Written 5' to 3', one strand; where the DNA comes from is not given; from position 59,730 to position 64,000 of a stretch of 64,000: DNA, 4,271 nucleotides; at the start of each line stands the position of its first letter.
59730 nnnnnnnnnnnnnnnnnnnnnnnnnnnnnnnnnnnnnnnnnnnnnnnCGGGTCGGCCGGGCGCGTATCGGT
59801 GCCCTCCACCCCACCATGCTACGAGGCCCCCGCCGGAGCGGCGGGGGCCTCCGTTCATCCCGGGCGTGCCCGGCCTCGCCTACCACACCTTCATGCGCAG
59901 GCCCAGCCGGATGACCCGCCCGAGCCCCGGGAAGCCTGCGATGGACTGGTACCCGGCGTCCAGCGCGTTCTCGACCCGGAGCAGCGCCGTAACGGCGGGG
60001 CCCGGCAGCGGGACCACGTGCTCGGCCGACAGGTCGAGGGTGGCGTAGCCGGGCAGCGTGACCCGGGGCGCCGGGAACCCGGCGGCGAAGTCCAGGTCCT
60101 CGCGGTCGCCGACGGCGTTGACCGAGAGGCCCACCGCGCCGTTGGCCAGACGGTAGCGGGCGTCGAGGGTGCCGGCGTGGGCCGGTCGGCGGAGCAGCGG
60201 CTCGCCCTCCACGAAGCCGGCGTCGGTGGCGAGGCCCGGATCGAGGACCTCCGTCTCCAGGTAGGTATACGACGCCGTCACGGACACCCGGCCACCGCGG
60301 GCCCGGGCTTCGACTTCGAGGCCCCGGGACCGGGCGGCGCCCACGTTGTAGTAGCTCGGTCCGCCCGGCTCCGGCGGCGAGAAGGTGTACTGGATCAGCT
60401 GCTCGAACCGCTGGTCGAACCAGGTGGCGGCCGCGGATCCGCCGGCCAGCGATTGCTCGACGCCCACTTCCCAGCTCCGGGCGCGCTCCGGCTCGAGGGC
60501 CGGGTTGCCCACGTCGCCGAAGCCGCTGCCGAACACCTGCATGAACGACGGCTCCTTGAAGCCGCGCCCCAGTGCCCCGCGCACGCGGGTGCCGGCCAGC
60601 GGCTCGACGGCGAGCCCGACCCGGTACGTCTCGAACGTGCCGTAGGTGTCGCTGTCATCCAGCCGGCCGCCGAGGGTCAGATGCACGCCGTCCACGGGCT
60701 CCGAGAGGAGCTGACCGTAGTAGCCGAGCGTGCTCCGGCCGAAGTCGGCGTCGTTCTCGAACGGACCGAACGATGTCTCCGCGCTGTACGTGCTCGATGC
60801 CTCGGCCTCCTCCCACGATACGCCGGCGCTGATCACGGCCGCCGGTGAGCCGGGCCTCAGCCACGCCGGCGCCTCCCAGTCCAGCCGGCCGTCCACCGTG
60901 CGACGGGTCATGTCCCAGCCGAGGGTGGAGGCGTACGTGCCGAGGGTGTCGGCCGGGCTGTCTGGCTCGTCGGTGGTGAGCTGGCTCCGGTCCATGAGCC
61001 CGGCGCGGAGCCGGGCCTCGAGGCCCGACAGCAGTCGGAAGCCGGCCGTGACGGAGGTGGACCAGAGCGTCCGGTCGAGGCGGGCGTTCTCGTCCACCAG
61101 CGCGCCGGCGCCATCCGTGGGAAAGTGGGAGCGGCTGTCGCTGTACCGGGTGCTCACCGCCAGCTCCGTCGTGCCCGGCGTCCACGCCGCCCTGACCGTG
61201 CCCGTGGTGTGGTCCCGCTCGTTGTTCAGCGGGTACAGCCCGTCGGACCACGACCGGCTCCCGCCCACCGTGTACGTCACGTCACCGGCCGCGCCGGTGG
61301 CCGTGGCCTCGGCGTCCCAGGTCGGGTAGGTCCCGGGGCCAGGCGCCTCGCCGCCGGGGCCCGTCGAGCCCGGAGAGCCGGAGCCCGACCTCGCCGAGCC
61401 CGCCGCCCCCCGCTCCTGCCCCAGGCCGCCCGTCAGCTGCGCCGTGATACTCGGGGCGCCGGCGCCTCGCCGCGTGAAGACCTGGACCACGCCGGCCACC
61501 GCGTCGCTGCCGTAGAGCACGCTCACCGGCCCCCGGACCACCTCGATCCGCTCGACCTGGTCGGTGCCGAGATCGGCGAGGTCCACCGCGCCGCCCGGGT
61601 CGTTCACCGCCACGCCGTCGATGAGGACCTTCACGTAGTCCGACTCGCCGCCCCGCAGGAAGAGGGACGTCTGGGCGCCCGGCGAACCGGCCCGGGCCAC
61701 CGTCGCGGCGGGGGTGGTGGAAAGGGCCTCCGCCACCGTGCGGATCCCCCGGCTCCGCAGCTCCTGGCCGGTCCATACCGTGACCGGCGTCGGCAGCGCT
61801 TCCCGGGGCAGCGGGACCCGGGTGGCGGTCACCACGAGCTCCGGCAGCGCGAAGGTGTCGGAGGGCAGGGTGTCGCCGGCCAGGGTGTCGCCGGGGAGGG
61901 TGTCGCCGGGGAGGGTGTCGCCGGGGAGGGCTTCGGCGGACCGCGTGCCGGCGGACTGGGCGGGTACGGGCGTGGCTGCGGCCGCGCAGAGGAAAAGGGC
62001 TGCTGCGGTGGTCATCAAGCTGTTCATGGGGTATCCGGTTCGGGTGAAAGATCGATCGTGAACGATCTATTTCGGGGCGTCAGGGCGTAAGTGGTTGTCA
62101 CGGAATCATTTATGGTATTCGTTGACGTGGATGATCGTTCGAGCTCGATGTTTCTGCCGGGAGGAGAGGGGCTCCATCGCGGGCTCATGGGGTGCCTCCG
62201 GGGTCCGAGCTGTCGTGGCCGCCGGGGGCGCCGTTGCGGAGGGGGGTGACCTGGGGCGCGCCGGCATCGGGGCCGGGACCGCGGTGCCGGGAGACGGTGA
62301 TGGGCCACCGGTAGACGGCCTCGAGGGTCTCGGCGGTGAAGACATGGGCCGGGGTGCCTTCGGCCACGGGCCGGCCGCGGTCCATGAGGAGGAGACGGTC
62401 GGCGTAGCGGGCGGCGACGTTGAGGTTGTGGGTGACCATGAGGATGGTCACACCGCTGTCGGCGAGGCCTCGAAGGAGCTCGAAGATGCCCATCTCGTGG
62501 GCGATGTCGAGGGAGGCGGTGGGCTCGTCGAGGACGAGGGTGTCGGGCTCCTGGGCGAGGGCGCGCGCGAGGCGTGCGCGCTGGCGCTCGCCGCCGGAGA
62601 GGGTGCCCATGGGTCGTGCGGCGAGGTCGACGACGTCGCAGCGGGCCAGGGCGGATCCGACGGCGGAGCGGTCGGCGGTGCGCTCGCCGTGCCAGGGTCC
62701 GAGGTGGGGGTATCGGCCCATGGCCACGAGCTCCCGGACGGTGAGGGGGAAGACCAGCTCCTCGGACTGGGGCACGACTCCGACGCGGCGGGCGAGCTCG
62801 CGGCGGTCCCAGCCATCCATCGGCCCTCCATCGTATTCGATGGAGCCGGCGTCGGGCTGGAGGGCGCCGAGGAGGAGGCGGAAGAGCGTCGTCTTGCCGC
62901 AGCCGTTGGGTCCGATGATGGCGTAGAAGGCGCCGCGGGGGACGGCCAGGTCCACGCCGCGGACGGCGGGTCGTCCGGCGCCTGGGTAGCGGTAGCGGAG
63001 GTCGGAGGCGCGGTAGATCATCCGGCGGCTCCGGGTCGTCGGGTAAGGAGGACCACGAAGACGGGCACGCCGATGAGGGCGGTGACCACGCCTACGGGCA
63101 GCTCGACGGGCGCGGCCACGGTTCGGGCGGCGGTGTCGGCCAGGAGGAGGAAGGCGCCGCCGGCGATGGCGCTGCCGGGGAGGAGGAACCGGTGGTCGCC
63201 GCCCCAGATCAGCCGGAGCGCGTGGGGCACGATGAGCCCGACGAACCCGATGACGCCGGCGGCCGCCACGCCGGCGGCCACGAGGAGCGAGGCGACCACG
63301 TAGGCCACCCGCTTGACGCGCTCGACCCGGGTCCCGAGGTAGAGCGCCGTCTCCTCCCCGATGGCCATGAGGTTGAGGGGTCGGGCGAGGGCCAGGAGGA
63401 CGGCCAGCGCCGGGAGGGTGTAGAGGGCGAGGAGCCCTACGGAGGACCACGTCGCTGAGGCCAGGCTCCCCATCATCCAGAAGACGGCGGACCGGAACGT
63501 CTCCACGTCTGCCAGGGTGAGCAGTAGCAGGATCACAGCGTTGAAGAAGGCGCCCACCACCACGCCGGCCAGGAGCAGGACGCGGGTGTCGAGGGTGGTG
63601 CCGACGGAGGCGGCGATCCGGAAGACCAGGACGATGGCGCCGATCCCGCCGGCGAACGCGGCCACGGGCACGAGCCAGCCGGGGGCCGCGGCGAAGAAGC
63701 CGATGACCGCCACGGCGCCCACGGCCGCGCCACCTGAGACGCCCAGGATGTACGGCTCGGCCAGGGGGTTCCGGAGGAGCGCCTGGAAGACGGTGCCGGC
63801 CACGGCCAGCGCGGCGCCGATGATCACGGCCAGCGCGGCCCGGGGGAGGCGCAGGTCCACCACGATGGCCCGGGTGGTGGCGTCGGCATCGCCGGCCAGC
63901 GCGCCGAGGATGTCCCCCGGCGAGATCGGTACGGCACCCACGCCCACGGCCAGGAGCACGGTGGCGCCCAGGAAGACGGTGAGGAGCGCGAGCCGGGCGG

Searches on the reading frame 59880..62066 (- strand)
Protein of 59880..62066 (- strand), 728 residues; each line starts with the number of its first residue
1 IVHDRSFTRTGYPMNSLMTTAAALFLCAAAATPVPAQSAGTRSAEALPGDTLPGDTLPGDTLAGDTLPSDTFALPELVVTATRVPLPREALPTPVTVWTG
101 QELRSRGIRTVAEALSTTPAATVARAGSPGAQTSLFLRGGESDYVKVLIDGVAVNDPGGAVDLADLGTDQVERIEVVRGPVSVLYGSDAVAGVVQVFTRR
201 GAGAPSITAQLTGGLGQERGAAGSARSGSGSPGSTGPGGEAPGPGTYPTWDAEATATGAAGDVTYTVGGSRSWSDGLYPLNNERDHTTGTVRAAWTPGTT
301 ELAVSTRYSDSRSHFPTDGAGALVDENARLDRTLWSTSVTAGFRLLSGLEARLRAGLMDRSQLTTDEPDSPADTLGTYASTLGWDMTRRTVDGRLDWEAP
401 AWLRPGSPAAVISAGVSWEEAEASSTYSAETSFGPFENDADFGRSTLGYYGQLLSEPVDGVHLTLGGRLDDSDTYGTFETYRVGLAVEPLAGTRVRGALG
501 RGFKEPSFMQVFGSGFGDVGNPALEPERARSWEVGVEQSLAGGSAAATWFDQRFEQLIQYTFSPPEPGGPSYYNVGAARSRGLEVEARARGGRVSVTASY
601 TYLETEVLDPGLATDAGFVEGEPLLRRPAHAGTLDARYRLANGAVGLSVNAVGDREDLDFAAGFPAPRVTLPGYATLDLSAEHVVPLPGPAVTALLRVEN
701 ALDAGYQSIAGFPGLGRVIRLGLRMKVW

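Call 88: search_protein_families(library=pfam, proteins=[window:59880-62066:-], max_evalue=0.00001)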
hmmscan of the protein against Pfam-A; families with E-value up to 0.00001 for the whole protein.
window:59880-62066:- (728 aa): 2 families
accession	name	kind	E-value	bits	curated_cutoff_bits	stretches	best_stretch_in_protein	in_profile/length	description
PF00593.30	TonB_dep_Rec_b-barrel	-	2.7e-47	163.1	27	1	281-700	7-435/436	TonB dependent receptor-like, beta-barrel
PF07715.20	Plug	-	2.3e-24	86.4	23.9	1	89-193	3-107/107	TonB-dependent Receptor Plug Domain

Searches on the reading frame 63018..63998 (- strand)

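Call 88: search_protein_families(library=pfam, proteins=[window:63018-63998:-], max_evalue=0.00001)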
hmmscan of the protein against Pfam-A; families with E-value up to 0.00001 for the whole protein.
window:63018-63998:- (326 aa): 1 family
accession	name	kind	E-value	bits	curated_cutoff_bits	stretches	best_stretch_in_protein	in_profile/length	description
PF01032.23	FecCD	-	8e-92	308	26.5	1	12-320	4-311/311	FecCD transport family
